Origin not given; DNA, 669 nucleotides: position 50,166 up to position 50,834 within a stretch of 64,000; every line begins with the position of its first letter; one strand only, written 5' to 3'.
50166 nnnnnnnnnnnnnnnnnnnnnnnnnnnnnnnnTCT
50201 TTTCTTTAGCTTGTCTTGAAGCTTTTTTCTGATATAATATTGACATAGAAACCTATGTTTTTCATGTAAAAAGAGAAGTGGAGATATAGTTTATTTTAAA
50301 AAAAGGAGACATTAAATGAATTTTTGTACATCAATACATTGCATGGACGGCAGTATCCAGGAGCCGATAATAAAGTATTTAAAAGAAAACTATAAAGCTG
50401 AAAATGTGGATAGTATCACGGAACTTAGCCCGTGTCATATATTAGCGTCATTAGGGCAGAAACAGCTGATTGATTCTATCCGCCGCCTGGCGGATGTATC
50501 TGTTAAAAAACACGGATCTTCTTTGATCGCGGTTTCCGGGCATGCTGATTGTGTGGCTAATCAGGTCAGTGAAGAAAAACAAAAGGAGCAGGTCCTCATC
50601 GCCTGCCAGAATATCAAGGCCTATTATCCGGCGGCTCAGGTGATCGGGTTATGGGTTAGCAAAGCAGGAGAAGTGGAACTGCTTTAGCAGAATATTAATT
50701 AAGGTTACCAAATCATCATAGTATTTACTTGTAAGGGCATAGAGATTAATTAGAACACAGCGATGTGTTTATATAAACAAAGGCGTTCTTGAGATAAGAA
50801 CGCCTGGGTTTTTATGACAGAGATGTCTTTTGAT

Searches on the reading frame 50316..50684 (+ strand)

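Call 59: search_protein_families(library=pfam, proteins=[window:50316-50684:+], max_evalue=0.001)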
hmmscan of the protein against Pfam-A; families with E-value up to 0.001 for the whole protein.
window:50316-50684:+ (123 aa): 1 family
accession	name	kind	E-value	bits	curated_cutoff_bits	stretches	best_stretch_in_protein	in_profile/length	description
PF20393.3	Pro_CA_2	-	6e-37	127.1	30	1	2-122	4-123/125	Putative carbonic anhydrase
